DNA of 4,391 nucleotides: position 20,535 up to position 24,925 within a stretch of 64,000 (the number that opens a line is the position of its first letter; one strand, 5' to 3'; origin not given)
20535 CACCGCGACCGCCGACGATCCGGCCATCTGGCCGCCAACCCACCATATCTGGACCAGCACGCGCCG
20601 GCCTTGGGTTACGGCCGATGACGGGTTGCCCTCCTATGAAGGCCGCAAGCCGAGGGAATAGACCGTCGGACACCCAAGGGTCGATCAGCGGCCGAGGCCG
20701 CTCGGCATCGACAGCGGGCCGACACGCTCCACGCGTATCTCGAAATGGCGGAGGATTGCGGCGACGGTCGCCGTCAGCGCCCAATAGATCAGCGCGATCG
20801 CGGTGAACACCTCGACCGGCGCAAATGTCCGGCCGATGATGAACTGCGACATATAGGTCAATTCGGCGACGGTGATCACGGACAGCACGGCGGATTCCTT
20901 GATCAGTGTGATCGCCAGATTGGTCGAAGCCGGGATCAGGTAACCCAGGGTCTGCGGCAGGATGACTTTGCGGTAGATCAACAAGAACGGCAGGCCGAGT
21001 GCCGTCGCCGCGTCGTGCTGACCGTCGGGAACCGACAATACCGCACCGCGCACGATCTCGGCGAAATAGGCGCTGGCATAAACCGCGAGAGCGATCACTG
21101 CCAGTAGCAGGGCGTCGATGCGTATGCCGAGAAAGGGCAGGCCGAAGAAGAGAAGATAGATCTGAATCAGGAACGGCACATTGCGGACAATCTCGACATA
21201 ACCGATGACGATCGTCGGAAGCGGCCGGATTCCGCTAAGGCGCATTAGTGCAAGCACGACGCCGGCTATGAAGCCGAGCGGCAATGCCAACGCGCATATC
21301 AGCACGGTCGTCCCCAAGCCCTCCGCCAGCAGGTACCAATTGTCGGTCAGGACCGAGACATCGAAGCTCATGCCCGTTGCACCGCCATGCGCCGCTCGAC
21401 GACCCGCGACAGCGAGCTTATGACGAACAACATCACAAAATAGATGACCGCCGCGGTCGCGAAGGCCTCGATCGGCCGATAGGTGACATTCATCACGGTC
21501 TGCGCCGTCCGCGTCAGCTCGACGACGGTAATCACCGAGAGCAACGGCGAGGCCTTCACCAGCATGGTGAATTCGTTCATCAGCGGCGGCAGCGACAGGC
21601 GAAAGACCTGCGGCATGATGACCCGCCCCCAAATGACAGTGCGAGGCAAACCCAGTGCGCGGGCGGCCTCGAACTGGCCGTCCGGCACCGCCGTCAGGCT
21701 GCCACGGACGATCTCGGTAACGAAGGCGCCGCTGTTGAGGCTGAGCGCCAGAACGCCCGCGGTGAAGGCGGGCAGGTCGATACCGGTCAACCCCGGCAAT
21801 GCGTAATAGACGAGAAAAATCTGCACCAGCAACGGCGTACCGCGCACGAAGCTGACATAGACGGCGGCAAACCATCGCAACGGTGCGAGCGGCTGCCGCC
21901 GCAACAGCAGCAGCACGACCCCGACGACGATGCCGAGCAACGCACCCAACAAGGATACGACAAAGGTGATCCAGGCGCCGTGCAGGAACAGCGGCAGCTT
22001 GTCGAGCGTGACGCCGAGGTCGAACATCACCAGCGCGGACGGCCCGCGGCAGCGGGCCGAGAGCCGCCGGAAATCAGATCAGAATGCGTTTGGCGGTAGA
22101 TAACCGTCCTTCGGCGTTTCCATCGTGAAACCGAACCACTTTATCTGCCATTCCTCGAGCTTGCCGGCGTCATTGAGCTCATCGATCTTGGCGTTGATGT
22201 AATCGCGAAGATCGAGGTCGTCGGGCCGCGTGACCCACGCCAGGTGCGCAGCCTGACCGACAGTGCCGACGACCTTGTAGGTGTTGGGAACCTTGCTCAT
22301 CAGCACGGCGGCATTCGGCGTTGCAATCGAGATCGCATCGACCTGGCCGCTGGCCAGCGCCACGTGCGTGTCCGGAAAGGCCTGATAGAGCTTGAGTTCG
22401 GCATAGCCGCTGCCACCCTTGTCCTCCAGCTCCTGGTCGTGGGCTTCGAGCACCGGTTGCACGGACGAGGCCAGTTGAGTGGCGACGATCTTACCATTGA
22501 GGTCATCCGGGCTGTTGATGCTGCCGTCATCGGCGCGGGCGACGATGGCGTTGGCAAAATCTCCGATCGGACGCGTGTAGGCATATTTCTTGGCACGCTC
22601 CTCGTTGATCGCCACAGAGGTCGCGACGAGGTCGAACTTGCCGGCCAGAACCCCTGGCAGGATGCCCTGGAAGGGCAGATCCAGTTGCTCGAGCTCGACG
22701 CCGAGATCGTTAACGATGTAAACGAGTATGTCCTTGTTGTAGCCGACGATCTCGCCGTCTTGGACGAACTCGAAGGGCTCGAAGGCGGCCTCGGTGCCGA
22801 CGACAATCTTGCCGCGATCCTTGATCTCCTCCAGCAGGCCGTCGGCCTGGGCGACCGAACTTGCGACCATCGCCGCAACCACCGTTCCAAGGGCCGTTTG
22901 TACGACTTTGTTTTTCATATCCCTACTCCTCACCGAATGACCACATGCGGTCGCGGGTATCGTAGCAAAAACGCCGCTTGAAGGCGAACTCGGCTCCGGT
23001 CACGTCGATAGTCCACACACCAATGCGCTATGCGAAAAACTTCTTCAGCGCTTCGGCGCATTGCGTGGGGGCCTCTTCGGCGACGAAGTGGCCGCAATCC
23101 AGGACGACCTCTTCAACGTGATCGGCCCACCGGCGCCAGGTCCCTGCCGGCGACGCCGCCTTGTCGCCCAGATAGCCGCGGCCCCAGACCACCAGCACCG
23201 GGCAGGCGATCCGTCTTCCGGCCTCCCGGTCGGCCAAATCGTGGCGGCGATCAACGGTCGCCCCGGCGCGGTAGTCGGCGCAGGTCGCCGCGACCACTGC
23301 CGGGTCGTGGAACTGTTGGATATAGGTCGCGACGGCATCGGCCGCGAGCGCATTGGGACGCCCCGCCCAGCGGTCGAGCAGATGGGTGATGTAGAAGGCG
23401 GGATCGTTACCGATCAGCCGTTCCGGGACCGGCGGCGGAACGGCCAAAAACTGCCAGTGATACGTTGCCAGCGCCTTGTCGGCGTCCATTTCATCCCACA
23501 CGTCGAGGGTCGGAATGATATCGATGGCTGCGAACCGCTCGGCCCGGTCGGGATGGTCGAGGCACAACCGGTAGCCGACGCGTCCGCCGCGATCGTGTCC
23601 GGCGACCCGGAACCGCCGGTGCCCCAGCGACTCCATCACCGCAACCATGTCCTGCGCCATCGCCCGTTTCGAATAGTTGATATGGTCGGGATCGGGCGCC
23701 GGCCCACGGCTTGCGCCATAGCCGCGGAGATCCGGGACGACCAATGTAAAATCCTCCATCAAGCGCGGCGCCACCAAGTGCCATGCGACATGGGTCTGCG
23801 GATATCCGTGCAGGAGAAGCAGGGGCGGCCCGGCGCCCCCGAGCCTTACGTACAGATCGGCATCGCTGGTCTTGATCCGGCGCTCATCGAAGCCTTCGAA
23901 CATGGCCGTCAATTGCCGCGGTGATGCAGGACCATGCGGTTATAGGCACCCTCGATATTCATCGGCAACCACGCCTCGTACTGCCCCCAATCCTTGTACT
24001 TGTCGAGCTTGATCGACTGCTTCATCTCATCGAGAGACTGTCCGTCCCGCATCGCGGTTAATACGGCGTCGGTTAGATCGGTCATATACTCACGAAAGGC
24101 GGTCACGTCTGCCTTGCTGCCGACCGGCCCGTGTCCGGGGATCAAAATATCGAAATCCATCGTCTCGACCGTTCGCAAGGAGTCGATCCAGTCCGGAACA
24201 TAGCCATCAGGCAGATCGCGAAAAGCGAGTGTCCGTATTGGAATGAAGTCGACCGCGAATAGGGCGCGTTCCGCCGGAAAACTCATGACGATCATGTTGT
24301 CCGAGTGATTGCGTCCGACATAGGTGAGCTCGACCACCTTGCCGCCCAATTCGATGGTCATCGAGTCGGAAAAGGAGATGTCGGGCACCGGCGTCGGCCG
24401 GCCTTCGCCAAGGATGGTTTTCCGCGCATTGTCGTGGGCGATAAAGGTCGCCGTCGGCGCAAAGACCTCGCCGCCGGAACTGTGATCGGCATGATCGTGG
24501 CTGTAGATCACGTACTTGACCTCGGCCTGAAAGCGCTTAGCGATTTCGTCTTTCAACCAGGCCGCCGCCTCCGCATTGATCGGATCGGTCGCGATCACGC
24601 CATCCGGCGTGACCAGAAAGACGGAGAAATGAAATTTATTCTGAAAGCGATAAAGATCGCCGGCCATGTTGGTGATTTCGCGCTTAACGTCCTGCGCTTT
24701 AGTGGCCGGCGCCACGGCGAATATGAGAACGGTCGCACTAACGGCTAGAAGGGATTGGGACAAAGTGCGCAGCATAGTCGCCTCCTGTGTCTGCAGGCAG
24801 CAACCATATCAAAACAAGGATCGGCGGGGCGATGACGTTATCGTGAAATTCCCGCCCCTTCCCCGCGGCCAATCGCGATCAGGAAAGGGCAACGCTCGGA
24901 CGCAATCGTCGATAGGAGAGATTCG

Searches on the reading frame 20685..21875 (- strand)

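Call 89: search_protein_families(library=pfam, max_evalue=0.00001, proteins=[window:20685-21875:-])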
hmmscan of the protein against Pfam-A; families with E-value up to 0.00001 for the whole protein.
window:20685-21875:- (396 aa): 1 family
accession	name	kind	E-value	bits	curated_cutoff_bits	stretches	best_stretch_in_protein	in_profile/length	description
PF00528.27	BPD_transp_1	-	3.5e-17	63.2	26.4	1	201-383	1-183/184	Binding-protein-dependent transport system inner membrane component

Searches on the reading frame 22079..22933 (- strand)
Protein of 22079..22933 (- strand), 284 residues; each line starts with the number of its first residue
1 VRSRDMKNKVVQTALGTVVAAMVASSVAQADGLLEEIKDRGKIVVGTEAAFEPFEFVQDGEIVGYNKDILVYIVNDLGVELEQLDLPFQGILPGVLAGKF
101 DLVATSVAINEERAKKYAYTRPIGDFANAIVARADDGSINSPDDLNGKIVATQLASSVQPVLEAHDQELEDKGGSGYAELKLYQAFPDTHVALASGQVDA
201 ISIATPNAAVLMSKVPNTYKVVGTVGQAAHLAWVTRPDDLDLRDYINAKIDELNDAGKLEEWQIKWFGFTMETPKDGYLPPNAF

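Call 89: search_protein_families(library=pfam, max_evalue=0.00001, proteins=[window:22079-22933:-])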
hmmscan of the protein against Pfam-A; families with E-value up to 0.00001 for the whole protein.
window:22079-22933:- (284 aa): 2 families
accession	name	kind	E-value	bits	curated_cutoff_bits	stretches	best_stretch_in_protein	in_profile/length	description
PF00497.25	SBP_bac_3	-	1.5e-29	102.9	26.4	1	43-268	1-131/132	Bacterial extracellular solute-binding proteins, family 3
PF09084.16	NMT1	-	2.5e-06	28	20.5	1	127-212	74-155/216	NMT1/THI5 like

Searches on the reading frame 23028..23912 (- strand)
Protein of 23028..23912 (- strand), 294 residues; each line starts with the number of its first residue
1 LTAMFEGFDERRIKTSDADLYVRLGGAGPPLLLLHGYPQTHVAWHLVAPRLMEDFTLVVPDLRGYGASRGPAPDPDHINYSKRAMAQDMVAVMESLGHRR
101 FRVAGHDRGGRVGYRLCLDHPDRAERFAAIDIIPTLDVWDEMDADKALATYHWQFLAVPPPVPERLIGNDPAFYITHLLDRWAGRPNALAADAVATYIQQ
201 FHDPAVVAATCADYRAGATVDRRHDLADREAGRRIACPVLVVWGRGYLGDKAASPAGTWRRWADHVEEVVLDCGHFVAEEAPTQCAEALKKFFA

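Call 89: search_protein_families(library=pfam, max_evalue=0.00001, proteins=[window:23028-23912:-])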
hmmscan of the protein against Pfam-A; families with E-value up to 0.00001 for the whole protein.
window:23028-23912:- (294 aa): 2 families
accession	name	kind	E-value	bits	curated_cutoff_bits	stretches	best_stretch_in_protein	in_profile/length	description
PF00561.26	Abhydrolase_1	-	3.3e-28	99.4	25.8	1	29-282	1-245/245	alpha/beta hydrolase fold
PF12697.13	Abhydrolase_6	-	6.3e-17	63.4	26.3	1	31-288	1-217/217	Alpha/beta hydrolase family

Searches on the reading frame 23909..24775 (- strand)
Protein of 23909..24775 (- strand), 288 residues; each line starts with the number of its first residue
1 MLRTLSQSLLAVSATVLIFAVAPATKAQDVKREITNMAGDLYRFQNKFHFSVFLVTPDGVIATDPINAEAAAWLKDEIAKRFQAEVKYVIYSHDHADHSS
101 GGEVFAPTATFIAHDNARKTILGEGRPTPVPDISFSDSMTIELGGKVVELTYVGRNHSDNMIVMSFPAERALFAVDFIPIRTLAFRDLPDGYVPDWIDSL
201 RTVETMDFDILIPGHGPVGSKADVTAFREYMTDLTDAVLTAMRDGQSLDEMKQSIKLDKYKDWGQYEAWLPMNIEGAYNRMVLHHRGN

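Call 89: search_protein_families(library=pfam, max_evalue=0.00001, proteins=[window:23909-24775:-])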
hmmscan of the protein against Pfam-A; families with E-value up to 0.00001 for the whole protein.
window:23909-24775:- (288 aa): 1 family
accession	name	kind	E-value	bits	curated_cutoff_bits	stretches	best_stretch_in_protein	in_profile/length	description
PF00753.33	Lactamase_B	-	2.6e-10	41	22.7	1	79-215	37-196/196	Metallo-beta-lactamase superfamily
